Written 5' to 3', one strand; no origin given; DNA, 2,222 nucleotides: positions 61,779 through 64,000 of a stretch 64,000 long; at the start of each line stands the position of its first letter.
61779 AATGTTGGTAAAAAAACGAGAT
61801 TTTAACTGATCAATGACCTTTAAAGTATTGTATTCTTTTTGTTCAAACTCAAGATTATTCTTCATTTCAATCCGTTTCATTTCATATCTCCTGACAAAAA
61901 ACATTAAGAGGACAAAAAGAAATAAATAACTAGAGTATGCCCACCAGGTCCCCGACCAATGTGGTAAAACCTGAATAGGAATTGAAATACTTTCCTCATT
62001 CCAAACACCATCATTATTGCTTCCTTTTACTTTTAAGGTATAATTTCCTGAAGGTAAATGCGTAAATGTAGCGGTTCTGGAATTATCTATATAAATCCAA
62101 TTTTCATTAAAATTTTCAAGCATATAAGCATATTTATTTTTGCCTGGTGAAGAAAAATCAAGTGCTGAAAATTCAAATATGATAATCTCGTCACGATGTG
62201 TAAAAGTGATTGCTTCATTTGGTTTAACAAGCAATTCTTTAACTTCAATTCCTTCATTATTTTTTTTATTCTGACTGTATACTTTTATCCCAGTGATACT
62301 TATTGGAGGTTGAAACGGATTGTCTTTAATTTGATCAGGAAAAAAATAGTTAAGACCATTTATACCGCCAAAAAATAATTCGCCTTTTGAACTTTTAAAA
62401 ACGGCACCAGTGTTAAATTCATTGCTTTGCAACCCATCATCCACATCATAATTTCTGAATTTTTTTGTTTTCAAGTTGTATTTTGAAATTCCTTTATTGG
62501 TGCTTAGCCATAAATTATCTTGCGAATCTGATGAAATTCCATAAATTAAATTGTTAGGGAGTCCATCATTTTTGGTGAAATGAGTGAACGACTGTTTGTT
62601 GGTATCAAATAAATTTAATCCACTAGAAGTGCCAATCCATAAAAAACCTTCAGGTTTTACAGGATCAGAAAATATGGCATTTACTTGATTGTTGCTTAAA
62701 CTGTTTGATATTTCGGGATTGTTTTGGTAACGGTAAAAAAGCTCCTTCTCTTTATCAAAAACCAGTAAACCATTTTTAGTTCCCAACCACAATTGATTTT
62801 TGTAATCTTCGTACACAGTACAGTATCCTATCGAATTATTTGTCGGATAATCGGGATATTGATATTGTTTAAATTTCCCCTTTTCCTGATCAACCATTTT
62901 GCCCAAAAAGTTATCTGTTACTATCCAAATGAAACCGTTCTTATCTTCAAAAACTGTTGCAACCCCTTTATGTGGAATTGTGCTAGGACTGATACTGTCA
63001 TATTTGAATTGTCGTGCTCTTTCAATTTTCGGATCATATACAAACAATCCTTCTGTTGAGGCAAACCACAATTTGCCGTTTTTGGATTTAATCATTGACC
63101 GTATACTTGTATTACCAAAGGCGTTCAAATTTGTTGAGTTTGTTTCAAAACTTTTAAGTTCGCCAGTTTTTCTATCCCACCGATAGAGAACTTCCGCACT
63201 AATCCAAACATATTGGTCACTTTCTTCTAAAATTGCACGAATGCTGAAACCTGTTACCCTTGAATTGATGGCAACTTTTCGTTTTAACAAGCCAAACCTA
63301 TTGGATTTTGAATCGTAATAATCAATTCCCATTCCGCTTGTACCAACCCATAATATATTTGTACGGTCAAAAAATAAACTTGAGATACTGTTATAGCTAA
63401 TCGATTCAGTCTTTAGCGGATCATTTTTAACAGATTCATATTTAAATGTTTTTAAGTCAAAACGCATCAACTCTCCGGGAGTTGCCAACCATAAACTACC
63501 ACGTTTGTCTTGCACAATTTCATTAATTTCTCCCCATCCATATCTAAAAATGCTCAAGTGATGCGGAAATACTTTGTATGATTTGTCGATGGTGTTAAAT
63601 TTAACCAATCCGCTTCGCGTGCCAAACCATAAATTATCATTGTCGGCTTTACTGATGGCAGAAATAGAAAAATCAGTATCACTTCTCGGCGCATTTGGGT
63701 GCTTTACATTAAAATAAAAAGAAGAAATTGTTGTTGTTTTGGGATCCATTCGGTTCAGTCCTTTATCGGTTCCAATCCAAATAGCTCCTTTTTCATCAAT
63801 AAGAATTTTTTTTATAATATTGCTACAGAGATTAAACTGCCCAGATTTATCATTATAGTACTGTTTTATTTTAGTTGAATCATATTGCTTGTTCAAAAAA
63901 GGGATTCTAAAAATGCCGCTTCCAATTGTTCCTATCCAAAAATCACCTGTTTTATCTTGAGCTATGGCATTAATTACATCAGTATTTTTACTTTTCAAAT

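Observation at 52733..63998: HTCS followed by ten small, mostly exported NTF2-like / two-module alpha+beta / cupin proteins plus a cytochrome c and an SDR, with no SusC/D or glycoside hydrolase in view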

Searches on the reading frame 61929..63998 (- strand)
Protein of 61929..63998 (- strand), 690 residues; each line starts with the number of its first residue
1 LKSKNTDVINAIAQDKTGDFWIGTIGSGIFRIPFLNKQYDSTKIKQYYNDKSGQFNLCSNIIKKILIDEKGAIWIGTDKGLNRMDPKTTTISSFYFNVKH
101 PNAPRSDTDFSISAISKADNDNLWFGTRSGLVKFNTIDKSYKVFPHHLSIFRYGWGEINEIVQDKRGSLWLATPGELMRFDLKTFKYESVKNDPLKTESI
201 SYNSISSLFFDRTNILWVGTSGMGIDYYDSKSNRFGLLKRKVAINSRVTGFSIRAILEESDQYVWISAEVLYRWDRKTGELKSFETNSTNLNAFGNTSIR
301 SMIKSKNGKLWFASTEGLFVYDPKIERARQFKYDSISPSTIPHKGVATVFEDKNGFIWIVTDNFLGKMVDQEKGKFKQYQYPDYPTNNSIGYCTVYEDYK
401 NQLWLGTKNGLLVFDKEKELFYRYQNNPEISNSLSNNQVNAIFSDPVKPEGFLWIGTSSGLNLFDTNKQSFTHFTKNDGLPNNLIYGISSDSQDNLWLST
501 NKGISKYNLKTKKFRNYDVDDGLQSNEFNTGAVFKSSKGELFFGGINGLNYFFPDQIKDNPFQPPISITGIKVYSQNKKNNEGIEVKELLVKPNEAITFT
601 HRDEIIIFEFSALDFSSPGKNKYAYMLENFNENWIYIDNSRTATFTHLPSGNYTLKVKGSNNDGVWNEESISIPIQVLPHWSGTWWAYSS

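Call 75: find_homologous_proteins(query=window:61929-63998:-, max_evalue=1e-30)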
Query window:61929-63998:- (690 aa): 5087 proteins with E <= 1e-30 among 8000 candidates; the best 120 are listed.
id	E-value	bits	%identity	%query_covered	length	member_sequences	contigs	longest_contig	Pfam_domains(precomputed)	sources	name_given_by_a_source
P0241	0.0e+0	1150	74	100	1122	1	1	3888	PF07495.20,PF23748.2,PF07494.18,PF02518.32,PF00512.32,PF16819.12,PF00072.31,PF08450.19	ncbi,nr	ncbi:MAG: two-component regulator propeller domain-containing protein, partial [Lutibacter sp.]|nr:t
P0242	0.0e+0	1137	79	90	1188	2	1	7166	PF12833.14,PF07495.20,PF23748.2,PF07494.18,PF02518.32,PF00512.32,PF00165.30,PF00072.31,PF08450.19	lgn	-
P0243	4.2e-262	890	56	99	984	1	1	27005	PF07495.20,PF23748.2,PF07494.18,PF00512.32,PF16819.12,PF08450.19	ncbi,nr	ncbi:MAG: two-component regulator propeller domain-containing protein [Flavobacteriaceae bacterium]|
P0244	8.1e-235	799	51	99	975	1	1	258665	PF07495.20,PF23748.2,PF07494.18,PF00512.32,PF16819.12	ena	-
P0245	2.3e-230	785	50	99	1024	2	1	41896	PF07495.20,PF23748.2,PF07494.18,PF00512.32,PF16819.12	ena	-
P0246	9.5e-216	736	49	97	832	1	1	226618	PF07495.20,PF23748.2,PF07494.18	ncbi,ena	-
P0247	7.1e-215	734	48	99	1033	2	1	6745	PF07495.20,PF23748.2,PF07494.18,PF00512.32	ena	-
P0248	2.3e-213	729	47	99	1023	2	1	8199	PF07495.20,PF23748.2,PF07494.18,PF02518.32,PF00512.32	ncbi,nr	ncbi:MAG: hypothetical protein JW761_10880, partial [Prolixibacteraceae bacterium]|nr:hypothetical p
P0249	1.1e-205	703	48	91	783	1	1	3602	PF23748.2,PF07494.18,PF16819.12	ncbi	ncbi:MAG TPA: two-component regulator propeller domain-containing protein, partial [Ignavibacteriace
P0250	2.0e-202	692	45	99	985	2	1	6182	PF07495.20,PF07494.18,PF00512.32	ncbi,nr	ncbi:MAG: two-component regulator propeller domain-containing protein, partial [Bacteroidales bacter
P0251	5.9e-192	658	47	93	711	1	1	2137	PF23748.2,PF07494.18,PF16819.12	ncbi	ncbi:MAG: ligand-binding sensor domain-containing protein, partial [Bacteroidales bacterium]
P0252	6.3e-192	658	49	82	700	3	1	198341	PF23748.2,PF07494.18,PF16819.12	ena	-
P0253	1.1e-187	644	42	99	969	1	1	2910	PF07495.20,PF23748.2,PF07494.18,PF00512.32,PF16819.12,PF08450.19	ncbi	ncbi:MAG: two-component regulator propeller domain-containing protein, partial [Calditrichia bacteri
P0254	3.5e-182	625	49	84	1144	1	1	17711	PF12833.14,PF07495.20,PF07494.18,PF02518.32,PF00512.32,PF16819.12,PF00165.30,PF00072.31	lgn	-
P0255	1.3e-178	614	47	86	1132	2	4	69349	PF12833.14,PF07495.20,PF07494.18,PF02518.32,PF00512.32,PF00165.30,PF00072.31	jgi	jgi:signal transduction histidine kinase/DNA-binding response OmpR family regulator/sugar lactone la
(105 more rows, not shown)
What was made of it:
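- Reg_prop/YYY sensors 30-37% identical to this one are fused to SpoIIE, GGDEF, cyclase and Ser/Thr kinase outputs in non-Bacteroidota (call 75).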

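Call 76: find_encoding_contigs(protein=P0244, flank=9000, max_places=1)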
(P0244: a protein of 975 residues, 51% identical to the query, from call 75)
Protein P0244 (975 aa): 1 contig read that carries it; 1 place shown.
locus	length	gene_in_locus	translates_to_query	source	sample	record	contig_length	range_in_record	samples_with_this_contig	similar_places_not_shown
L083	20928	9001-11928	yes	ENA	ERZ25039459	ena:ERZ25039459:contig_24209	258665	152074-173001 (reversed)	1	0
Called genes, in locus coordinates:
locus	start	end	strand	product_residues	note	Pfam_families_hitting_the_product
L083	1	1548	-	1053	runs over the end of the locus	PF23748:Beta-prop_LRRK2 (faint), PF08450:SGL (faint), PF07494:Reg_prop (weak), PF07495:Y_Y_Y, PF07228:SpoIIE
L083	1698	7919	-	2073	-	-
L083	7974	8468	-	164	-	-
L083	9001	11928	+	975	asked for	PF07494:Reg_prop (faint), PF23748:Beta-prop_LRRK2 (faint), PF16819:DUF5074 (faint), PF07495:Y_Y_Y, PF00512:HisKA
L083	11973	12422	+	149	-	PF02518:HATPase_c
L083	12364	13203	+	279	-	PF00072:Response_reg, PF12833:HTH_18, PF00165:HTH_AraC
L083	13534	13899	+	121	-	-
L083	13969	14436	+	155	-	PF14534:DUF4440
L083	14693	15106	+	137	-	-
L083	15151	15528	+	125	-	PF12680:SnoaL_2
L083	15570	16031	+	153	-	PF01042:Ribonuc_L-PSP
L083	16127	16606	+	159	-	PF14534:DUF4440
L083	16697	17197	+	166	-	PF14534:DUF4440, PF12680:SnoaL_2 (weak)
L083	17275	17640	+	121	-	PF07883:Cupin_2 (weak)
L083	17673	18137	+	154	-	-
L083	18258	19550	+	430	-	PF07690:MFS_1, PF13000:Acatn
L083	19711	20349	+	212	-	PF04264:YceI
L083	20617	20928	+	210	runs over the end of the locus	-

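Call 77: find_encoding_contigs(protein=P0243, flank=9000, max_places=1)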
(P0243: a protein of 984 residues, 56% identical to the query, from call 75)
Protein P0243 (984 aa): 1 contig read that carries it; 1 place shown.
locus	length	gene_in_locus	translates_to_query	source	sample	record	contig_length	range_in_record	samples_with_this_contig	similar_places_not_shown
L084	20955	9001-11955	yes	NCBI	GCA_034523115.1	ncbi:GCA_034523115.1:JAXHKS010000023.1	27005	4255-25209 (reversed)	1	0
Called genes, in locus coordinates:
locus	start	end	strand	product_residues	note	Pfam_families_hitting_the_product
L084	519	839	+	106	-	-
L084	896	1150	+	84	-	PF00171:Aldedh (weak)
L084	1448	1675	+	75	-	PF00171:Aldedh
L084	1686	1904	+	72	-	PF00171:Aldedh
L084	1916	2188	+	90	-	PF00171:Aldedh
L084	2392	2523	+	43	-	PF00313:CSD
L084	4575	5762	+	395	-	PF00155:Aminotran_1_2, PF01053:Cys_Met_Meta_PP (weak)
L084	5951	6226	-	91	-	PF02910:Succ_DH_flav_C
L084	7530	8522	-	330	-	PF02445:NadA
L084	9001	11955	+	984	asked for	PF07494:Reg_prop (faint), PF08450:SGL (faint), PF16819:DUF5074 (faint), PF23748:Beta-prop_LRRK2 (faint), PF07495:Y_Y_Y, PF00512:HisKA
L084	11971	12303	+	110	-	PF02518:HATPase_c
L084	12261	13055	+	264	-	PF00072:Response_reg, PF12833:HTH_18, PF00165:HTH_AraC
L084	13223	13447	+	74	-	-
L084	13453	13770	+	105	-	-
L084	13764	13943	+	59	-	-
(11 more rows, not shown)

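Call 78: find_encoding_contigs(protein=P0255, flank=9000, max_places=1)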
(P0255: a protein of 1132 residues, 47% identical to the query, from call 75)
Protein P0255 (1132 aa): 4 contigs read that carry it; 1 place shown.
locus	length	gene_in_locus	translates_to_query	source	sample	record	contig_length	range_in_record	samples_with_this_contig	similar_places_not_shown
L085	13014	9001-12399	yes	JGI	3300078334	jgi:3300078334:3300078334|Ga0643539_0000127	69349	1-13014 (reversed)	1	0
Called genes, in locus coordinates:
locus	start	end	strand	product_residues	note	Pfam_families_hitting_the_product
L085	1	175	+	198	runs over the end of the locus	-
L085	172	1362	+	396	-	PF00144:Beta-lactamase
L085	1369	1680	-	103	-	PF08818:DUF1801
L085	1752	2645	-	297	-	PF23678:YqhI, PF01738:DLH, PF08840:BAAT_C (weak)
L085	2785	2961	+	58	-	-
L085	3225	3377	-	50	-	-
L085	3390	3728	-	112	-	PF11015:DUF2853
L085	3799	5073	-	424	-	PF01266:DAO (faint), PF05834:Lycopene_cycl (weak), PF07992:Pyr_redox_2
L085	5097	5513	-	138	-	PF04143:Sulf_transp, PF20398:DUF6691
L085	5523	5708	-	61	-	-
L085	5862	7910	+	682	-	PF00171:Aldedh, PF01575:MaoC_dehydratas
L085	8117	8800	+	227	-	PF07494:Reg_prop (faint)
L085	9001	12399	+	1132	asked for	PF07494:Reg_prop (faint), PF07495:Y_Y_Y, PF00512:HisKA, PF02518:HATPase_c, PF00072:Response_reg, PF12833:HTH_18, PF00165:HTH_AraC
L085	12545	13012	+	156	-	?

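Call 87: find_encoding_contigs(protein=P0245, flank=9000, max_places=1)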
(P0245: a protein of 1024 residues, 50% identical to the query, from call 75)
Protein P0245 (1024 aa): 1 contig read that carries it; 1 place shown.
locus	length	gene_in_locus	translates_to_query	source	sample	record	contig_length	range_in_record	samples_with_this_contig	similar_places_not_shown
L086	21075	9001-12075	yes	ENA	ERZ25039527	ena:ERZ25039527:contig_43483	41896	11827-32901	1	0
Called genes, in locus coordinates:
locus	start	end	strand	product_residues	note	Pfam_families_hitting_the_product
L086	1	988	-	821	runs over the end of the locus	PF00809:Pterin_bind, PF02607:B12-binding_2, PF02310:B12-binding, PF02965:Met_synt_B12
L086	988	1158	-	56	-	PF00809:Pterin_bind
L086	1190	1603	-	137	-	PF02574:S-methyl_trans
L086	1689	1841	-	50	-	PF02574:S-methyl_trans (weak)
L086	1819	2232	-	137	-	PF02574:S-methyl_trans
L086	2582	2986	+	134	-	PF01073:3Beta_HSD, PF01370:Epimerase, PF04321:RmlD_sub_bind (weak), PF07993:NAD_binding_4 (faint), PF16363:GDP_Man_Dehyd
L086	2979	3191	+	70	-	PF01370:Epimerase (weak)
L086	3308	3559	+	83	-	-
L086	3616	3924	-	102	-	-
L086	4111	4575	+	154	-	PF00293:NUDIX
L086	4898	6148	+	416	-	PF00691:OmpA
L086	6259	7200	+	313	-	PF00691:OmpA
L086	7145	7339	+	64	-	PF00691:OmpA (weak)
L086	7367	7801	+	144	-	-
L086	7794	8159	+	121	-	PF28474:DUF8412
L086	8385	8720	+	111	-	-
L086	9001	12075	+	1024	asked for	PF07494:Reg_prop (faint), PF16819:DUF5074 (faint), PF23748:Beta-prop_LRRK2 (faint), PF07495:Y_Y_Y, PF00512:HisKA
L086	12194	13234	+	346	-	PF00072:Response_reg, PF12833:HTH_18, PF00165:HTH_AraC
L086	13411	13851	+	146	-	-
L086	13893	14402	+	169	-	PF22036:MoaF_like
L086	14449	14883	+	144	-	-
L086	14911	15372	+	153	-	PF14534:DUF4440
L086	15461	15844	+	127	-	-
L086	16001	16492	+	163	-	PF01042:Ribonuc_L-PSP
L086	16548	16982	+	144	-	-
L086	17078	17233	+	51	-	-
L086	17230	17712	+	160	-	PF03092:BT1 (weak), PF07690:MFS_1 (weak), PF13000:Acatn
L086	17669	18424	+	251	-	PF07690:MFS_1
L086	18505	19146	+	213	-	PF04264:YceI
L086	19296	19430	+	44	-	-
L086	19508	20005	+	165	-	-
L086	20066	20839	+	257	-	PF13385:Laminin_G_3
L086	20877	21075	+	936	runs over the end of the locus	-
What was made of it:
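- YceI genes occur in sister arrays (calls 76, 87).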

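Call 88: find_encoding_contigs(protein=P0246, flank=9000, max_places=1)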
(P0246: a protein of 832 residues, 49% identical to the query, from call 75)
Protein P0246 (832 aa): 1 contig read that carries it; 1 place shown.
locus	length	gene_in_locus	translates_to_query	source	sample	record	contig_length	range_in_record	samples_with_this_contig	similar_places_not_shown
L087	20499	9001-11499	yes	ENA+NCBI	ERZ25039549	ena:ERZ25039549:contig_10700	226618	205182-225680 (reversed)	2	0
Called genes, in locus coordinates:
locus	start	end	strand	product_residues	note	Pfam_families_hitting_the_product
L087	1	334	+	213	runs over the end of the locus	-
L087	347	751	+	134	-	-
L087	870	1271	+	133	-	-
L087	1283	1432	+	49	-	-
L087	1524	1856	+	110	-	PF09956:Phage_cement_2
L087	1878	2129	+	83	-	-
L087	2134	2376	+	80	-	-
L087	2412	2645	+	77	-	-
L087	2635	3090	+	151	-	-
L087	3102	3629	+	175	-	PF26696:PTL_trimer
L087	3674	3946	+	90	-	-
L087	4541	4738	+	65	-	-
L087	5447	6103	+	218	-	PF18962:Por_Secre_tail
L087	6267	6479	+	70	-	PF12728:HTH_17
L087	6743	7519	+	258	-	PF11449:ArsP_2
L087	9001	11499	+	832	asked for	PF23748:Beta-prop_LRRK2 (faint), PF07494:Reg_prop (weak), PF07495:Y_Y_Y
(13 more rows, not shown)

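Call 89: find_encoding_contigs(protein=P0254, flank=9000, max_places=1)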
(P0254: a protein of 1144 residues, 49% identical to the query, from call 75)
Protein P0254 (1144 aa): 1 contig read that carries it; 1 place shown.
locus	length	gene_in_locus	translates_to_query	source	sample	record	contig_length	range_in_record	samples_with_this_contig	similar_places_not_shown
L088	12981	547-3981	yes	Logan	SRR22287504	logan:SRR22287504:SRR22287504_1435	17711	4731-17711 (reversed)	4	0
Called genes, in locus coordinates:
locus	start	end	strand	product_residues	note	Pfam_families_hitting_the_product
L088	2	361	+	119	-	?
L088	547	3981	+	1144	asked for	PF07494:Reg_prop (faint), PF16819:DUF5074 (faint), PF07495:Y_Y_Y, PF00512:HisKA, PF02518:HATPase_c, PF00072:Response_reg, PF12833:HTH_18, PF00165:HTH_AraC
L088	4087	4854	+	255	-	PF01370:Epimerase, PF16363:GDP_Man_Dehyd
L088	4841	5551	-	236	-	PF17131:TP_0789-like (weak)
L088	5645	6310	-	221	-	PF00175:NAD_binding_1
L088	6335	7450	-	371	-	PF16392:DUF5001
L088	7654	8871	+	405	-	PF00480:ROK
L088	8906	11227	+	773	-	-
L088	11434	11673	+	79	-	PF00550:PP-binding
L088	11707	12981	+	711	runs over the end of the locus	PF02629:CoA_binding, PF13380:CoA_binding_2, PF13607:Succ_CoA_lig, PF19045:Ligase_CoA_2, PF13549:ATP-grasp_5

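Call 91: search_protein_families(library=pfam, proteins=[L085:12545-13012:+, L083:14693-15106:+, L083:17673-18137:+, L086:13411-13851:+, L086:14449-14883:+, L086:16548-16982:+, L086:15461-15844:+], max_evalue=0.05)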
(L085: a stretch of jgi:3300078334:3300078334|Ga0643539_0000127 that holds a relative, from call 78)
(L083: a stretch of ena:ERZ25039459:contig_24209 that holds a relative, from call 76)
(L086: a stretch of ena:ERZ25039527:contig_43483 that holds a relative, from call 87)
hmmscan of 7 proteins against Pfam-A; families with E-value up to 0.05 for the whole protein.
L085:12545-13012:+ (156 aa): 3 families
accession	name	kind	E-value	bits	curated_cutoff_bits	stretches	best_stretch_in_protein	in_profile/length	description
PF02525.22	Flavodoxin_2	-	6.9e-30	104.7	27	1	1-149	1-142/198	Flavodoxin-like fold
PF03358.20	FMN_red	-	2.8e-07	30.6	24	1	1-114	1-97/152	NADPH-dependent FMN reductase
PF22260.1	Permu_RdRp_thumb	-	0.039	14.5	27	0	62-136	6-78/103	Permutotetravirus RNA-dependent RNA polymerase thumb domain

L083:14693-15106:+ (137 aa): 2 families
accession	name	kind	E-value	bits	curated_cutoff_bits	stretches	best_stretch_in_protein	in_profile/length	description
PF00903.31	Glyoxalase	-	0.0036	18.1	20.6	1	13-94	41-121/121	Glyoxalase/Bleomycin resistance protein/Dioxygenase superfamily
PF12681.13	Glyoxalase_2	-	0.026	14.9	30.1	1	37-98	61-117/118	Glyoxalase-like domain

L083:17673-18137:+ (154 aa): 0 families

L086:13411-13851:+ (146 aa): 0 families

L086:14449-14883:+ (144 aa): 0 families

L086:16548-16982:+ (144 aa): 1 family
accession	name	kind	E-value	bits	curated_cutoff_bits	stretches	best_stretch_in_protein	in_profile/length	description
PF04328.18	Sel_put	-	0.033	14.7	25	1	85-125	8-47/61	Selenoprotein, putative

L086:15461-15844:+ (127 aa): 2 families
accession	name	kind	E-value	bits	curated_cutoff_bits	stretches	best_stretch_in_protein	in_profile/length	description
PF12680.13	SnoaL_2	-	0.00026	22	27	1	36-117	1-73/102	SnoaL-like domain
PF14534.12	DUF4440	-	0.0028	18.5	25.2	1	34-123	3-83/107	Domain of unknown function (DUF4440)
